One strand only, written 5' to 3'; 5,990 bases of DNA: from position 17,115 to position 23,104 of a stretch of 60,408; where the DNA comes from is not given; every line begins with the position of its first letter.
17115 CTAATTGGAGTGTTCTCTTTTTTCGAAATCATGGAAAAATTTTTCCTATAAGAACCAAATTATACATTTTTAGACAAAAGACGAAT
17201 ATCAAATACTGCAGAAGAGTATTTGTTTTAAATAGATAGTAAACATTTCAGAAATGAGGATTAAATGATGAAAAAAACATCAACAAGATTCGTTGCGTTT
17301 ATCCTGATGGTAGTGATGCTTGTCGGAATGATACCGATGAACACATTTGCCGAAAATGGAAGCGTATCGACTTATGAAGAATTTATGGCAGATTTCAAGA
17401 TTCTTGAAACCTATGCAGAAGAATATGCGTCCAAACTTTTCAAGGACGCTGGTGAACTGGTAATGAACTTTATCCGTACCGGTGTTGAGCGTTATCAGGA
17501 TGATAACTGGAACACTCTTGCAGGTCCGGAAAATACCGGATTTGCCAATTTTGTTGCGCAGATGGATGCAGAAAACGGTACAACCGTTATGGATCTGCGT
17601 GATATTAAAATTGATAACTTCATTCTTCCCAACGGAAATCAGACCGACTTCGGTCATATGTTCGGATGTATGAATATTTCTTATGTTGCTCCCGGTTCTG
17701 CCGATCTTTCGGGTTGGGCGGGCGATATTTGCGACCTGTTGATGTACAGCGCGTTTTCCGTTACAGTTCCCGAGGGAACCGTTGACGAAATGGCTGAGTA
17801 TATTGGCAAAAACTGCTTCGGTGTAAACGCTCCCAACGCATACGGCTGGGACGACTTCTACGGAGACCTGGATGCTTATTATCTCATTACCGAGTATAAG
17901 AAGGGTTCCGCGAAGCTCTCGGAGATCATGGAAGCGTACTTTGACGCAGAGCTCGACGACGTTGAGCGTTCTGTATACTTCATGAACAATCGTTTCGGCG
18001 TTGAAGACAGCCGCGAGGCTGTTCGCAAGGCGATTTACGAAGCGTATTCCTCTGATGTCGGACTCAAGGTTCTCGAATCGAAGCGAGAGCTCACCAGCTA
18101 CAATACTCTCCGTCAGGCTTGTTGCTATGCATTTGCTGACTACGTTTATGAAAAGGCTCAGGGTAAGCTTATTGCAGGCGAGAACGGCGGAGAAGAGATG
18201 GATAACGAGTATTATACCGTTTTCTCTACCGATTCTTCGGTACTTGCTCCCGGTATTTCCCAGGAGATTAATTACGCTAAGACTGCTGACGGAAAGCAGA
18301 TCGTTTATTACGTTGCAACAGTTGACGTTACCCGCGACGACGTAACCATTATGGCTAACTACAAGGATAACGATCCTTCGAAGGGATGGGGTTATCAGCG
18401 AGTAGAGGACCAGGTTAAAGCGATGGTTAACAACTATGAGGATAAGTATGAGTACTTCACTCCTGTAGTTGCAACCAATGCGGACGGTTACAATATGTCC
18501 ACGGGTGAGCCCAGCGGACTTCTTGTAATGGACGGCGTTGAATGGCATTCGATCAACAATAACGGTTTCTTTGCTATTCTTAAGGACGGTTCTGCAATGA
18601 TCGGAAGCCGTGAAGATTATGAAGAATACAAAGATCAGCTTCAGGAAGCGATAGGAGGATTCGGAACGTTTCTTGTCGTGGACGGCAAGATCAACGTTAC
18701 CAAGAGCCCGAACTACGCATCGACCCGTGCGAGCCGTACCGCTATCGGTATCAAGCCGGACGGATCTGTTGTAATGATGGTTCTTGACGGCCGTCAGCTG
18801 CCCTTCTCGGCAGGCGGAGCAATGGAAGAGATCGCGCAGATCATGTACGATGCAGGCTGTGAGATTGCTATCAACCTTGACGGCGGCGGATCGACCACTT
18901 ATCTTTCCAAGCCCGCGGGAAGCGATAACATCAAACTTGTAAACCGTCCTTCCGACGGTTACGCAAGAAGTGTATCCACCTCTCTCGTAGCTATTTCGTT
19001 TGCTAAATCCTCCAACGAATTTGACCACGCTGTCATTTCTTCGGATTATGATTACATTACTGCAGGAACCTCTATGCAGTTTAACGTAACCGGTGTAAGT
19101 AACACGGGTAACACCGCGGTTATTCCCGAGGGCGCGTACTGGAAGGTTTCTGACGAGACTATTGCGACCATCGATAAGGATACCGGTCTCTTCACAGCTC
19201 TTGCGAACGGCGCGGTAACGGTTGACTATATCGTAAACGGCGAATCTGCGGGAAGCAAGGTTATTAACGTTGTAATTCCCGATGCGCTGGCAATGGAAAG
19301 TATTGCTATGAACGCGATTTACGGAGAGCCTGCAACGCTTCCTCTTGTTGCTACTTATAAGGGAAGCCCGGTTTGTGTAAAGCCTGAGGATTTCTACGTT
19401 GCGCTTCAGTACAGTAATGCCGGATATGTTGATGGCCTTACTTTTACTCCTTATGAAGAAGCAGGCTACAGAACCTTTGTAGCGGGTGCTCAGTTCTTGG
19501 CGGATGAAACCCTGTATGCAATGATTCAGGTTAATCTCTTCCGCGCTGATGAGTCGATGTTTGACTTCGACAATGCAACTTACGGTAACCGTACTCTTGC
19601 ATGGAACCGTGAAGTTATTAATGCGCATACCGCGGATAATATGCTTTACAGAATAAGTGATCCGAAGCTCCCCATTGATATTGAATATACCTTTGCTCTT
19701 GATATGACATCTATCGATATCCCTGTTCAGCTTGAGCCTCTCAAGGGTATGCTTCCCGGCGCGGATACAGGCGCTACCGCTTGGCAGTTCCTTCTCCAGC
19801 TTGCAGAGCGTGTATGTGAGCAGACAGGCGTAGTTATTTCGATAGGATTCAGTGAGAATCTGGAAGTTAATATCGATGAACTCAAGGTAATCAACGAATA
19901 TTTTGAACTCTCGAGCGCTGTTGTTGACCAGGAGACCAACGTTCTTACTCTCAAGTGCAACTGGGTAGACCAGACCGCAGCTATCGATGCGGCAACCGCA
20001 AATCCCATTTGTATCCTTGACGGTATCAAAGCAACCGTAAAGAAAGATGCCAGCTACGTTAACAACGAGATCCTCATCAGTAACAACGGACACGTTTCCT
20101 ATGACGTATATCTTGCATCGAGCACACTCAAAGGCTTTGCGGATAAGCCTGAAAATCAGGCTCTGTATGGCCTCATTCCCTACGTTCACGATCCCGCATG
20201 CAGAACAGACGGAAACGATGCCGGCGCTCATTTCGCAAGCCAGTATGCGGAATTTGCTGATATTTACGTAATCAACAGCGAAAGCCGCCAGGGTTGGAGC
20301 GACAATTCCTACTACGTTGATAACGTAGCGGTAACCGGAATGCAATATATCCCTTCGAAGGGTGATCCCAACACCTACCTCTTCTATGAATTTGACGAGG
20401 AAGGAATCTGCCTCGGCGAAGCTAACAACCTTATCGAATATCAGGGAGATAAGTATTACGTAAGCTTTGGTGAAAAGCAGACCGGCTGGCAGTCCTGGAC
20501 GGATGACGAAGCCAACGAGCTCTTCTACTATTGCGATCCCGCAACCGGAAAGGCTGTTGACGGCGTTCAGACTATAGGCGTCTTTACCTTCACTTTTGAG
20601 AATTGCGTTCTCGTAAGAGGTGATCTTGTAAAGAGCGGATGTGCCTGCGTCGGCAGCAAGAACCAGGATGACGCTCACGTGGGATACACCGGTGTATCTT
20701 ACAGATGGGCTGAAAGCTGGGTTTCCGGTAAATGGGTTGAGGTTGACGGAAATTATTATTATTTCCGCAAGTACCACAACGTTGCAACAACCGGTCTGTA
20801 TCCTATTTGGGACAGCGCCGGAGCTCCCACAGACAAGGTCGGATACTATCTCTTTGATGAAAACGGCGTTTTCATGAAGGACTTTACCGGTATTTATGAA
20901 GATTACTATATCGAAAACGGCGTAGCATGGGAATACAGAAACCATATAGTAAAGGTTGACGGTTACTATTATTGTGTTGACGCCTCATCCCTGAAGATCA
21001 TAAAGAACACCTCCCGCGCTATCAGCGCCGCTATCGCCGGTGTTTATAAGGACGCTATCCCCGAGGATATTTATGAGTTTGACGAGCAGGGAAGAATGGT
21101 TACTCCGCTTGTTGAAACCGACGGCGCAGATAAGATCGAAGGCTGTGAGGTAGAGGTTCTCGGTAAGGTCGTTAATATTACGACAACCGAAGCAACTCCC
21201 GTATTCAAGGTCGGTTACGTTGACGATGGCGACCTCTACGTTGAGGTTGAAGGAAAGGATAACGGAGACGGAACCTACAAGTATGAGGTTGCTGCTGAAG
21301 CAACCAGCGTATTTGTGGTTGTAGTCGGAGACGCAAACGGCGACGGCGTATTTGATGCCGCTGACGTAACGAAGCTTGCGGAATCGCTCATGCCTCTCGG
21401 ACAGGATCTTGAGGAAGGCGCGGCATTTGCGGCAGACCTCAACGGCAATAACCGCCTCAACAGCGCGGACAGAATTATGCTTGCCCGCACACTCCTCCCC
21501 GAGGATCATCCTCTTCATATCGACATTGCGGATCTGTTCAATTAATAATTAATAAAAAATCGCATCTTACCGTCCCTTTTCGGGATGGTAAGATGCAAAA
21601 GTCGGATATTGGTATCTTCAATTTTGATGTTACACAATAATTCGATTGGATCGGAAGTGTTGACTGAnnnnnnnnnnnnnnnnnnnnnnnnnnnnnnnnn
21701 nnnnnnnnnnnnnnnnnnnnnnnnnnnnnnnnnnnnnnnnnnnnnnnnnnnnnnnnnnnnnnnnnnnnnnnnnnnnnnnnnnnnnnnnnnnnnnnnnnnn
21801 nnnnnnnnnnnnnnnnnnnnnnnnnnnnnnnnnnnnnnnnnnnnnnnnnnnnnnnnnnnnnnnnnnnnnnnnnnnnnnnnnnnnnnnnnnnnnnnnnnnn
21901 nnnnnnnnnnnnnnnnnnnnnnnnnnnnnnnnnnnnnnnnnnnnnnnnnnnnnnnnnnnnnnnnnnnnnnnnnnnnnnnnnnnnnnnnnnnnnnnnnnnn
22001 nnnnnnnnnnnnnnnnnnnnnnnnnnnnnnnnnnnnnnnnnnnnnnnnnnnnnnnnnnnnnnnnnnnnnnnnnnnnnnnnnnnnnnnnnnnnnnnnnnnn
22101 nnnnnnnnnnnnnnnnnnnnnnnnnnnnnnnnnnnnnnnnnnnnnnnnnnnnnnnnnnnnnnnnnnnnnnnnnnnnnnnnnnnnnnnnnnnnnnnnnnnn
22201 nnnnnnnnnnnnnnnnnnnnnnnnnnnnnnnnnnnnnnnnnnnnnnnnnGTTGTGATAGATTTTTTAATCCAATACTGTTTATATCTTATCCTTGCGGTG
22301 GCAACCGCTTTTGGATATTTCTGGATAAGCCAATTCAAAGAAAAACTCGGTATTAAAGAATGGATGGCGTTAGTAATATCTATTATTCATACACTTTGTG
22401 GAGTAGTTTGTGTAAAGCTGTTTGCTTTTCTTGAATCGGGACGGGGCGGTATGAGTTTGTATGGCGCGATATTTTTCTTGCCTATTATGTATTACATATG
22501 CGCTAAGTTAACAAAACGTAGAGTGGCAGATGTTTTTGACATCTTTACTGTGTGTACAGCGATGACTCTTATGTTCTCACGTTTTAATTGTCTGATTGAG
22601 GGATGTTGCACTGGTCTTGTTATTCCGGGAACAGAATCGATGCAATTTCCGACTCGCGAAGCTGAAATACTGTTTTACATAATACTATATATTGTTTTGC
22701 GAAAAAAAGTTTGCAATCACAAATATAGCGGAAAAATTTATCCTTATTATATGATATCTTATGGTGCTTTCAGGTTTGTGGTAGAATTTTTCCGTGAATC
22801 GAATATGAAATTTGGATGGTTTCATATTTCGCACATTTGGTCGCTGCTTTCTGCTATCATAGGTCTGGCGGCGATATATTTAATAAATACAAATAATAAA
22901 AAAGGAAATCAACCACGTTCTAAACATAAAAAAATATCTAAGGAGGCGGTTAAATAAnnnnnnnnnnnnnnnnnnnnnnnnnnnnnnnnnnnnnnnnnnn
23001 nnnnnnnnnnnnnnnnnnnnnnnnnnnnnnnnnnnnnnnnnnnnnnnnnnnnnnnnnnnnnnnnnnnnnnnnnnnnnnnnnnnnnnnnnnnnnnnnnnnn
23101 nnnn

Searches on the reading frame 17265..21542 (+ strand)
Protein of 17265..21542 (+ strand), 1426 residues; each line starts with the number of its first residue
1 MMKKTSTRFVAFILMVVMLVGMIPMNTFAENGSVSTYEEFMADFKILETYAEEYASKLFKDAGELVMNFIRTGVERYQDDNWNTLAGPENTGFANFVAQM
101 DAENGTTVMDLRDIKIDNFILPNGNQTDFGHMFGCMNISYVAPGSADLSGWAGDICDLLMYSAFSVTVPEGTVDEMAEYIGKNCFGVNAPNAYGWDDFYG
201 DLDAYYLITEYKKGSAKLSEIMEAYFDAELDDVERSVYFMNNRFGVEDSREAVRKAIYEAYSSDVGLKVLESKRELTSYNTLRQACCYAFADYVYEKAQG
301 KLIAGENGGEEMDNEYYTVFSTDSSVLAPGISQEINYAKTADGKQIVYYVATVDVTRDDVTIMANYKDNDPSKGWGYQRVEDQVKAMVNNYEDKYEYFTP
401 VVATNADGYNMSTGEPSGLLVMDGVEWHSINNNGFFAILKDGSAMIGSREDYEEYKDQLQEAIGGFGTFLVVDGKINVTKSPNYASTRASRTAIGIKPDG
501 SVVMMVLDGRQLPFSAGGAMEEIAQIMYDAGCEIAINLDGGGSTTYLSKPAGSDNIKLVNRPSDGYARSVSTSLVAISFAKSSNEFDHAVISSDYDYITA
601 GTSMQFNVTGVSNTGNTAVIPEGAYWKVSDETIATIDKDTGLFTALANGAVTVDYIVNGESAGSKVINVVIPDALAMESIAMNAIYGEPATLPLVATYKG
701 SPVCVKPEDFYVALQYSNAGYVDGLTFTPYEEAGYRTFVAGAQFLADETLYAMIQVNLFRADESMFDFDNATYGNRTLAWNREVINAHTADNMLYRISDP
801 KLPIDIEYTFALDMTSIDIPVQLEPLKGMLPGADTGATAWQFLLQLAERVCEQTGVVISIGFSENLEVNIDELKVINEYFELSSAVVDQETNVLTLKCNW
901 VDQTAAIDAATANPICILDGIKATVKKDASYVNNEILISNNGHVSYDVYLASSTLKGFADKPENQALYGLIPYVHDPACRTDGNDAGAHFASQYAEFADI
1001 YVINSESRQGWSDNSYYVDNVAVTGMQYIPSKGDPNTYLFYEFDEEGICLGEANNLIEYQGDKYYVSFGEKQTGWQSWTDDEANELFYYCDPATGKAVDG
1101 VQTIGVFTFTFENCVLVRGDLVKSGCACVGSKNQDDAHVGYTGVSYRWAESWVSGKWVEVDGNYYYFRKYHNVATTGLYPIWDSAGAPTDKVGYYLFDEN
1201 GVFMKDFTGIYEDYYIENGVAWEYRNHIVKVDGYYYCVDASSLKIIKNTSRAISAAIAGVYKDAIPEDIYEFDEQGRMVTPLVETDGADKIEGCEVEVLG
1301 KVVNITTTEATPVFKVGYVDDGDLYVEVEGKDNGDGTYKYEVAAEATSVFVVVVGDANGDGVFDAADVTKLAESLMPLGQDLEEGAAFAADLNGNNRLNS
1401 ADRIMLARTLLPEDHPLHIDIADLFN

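Call 3: search_protein_families(library=pfam, proteins=[window:17265-21542:+], max_evalue=0.1)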
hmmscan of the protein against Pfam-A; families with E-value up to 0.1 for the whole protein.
window:17265-21542:+ (1426 aa): 5 families
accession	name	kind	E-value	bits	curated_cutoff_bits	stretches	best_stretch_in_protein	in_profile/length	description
PF09992.14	NAGPA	-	3.7e-35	122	25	1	401-575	4-167/169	Phosphodiester glycosidase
PF00404.24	Dockerin_1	-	2.1e-06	28.3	22.9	1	1355-1411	2-57/57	Dockerin type I domain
PF02368.24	Big_2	-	9.7e-05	22.7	22.8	1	600-659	16-70/79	Bacterial Ig-like domain (group 2)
PF25354.1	Ig_NUP210_16th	-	0.00048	20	27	1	623-660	29-66/72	NUP210-like, Ig-like domain 16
PF02630.20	SCO1-SenC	-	0.082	13.3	22.8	0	340-397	52-109/134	SCO1/SenC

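Call 4: search_protein_families(library=ncbifam, proteins=[window:17265-21542:+], max_evalue=0.1)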
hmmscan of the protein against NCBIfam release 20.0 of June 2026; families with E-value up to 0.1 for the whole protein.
window:17265-21542:+ (1426 aa): 0 families

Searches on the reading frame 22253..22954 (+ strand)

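Call 3: search_protein_families(library=pfam, proteins=[window:22253-22954:+], max_evalue=0.1)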
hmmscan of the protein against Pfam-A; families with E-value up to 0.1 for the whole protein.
window:22253-22954:+ (234 aa): 2 families
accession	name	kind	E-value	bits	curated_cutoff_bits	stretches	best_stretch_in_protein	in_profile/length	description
PF01790.23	LGT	-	2.2e-20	73.4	24.9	1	12-209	16-239/240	Prolipoprotein diacylglyceryl transferase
PF03729.18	DUF308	-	0.0049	17.5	25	0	166-208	31-72/73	Short repeat of unknown function (DUF308)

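Call 4: search_protein_families(library=ncbifam, proteins=[window:22253-22954:+], max_evalue=0.1)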
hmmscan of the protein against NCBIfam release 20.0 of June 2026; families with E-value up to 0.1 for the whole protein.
window:22253-22954:+ (234 aa): 3 families
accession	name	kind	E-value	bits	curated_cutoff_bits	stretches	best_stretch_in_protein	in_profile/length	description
NF000778.0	PRK00052.3-4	equivalog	3.1e-11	43.4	334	1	64-214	83-246/252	prolipoprotein diacylglyceryl transferase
TIGR00544.1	lgt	equivalog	1.3e-10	41.2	118.9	2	140-218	192-272/280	prolipoprotein diacylglyceryl transferase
NF009611.0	PRK13108.1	equivalog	0.012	14.5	636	1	133-222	195-283/476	prolipoprotein diacylglyceryl transferase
